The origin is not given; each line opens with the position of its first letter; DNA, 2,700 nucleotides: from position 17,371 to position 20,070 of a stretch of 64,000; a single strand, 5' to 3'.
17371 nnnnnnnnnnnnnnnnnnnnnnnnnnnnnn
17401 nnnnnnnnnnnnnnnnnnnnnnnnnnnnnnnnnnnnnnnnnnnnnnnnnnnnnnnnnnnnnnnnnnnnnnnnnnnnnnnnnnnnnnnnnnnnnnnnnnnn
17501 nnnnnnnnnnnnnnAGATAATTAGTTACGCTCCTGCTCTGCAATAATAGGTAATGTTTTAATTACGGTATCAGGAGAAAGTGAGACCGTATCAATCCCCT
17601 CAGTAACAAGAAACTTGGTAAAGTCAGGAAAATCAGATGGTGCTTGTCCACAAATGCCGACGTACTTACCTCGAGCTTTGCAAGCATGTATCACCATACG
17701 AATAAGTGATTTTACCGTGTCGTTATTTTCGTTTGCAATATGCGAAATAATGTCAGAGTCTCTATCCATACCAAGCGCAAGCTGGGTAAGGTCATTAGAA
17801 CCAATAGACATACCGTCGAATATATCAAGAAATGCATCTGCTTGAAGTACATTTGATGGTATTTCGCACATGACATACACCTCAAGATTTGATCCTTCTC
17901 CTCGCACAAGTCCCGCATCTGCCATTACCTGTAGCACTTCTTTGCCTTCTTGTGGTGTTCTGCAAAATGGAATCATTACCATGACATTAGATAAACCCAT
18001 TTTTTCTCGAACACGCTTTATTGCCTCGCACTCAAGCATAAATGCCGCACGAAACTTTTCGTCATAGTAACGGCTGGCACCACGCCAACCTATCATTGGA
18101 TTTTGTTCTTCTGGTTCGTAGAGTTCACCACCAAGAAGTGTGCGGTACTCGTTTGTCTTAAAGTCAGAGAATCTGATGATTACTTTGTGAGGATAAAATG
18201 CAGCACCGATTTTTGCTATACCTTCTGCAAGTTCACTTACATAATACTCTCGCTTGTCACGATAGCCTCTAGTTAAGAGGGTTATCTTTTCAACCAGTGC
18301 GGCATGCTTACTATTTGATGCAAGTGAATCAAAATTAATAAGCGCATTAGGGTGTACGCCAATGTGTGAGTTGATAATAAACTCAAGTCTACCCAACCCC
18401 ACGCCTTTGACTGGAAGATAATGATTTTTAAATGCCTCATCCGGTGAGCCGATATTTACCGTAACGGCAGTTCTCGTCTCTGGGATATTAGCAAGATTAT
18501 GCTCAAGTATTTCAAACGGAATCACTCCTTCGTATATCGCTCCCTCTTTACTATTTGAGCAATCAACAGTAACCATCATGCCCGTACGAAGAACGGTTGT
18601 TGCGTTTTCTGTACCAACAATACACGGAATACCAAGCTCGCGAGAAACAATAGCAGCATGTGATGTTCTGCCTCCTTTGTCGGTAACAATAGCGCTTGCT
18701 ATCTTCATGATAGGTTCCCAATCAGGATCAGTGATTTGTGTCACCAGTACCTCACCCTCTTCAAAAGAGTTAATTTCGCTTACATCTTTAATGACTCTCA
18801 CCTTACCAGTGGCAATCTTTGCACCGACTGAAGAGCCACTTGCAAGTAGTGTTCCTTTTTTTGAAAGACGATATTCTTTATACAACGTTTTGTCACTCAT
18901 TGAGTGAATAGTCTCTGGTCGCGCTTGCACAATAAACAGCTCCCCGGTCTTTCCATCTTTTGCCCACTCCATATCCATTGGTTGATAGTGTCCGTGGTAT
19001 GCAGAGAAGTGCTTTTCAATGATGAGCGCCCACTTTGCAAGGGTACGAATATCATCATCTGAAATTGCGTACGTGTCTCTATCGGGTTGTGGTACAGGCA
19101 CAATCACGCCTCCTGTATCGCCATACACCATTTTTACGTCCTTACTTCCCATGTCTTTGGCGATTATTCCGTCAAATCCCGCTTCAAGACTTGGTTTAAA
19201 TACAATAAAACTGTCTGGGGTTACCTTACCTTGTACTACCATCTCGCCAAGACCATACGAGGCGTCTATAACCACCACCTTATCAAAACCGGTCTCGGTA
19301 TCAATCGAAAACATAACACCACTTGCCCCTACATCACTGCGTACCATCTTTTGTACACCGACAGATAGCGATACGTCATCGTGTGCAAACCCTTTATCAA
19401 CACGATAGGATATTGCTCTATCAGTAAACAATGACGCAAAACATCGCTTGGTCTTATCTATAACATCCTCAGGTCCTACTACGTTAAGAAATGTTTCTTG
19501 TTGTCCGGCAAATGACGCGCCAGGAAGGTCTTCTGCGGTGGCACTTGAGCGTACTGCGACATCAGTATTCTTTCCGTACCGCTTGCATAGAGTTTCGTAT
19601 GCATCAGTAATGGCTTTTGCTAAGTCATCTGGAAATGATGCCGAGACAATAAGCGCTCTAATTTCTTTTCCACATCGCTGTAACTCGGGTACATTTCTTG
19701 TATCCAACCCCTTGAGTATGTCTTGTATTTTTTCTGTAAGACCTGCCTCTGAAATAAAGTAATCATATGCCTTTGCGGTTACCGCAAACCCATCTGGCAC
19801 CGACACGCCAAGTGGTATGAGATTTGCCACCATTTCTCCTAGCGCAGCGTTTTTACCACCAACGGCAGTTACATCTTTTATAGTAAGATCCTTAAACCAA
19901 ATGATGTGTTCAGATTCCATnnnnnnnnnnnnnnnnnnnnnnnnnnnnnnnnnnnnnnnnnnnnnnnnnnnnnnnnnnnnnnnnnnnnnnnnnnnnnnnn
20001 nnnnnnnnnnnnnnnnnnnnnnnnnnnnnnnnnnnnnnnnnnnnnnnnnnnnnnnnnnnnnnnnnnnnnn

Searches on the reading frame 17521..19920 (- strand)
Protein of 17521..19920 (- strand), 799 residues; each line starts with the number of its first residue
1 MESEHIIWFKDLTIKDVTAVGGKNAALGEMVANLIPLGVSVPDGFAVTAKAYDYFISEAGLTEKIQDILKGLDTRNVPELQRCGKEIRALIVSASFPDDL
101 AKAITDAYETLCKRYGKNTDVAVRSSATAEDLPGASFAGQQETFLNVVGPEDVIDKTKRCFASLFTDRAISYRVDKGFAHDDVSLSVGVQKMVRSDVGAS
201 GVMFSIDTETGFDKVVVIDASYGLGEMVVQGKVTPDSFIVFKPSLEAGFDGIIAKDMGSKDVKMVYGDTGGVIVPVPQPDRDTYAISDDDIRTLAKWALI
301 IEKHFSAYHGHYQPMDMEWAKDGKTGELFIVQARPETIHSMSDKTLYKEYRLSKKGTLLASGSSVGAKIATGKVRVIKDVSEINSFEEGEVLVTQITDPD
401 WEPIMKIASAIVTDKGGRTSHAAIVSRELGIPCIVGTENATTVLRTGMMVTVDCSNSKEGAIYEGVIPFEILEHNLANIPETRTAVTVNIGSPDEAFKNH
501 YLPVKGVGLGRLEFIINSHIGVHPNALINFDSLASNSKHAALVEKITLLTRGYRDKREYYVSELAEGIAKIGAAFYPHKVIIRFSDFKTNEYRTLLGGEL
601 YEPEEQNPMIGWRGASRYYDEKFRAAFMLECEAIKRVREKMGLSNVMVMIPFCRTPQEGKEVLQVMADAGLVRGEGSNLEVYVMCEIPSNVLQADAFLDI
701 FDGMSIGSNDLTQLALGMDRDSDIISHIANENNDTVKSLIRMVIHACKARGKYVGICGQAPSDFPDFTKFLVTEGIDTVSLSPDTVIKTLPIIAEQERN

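Call 36: search_protein_families(library=pfam, proteins=[window:17521-19920:-], max_evalue=0.00001)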
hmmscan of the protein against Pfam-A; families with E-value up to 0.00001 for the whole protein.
window:17521-19920:- (799 aa): 3 families
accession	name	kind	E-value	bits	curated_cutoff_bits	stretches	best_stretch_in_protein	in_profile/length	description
PF01326.24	PPDK_N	-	4.5e-122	407.9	27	1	19-344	3-317/328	Pyruvate phosphate dikinase, AMP/ATP-binding domain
PF02896.24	PEP-utilizers_C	-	1.5e-58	198.7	22.8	1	481-794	17-289/293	PEP-utilising enzyme, PEP-binding domain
PF00391.29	PEP-utilizers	-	3e-28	97.7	23.1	1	386-456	1-71/72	PEP-utilising enzyme, mobile domain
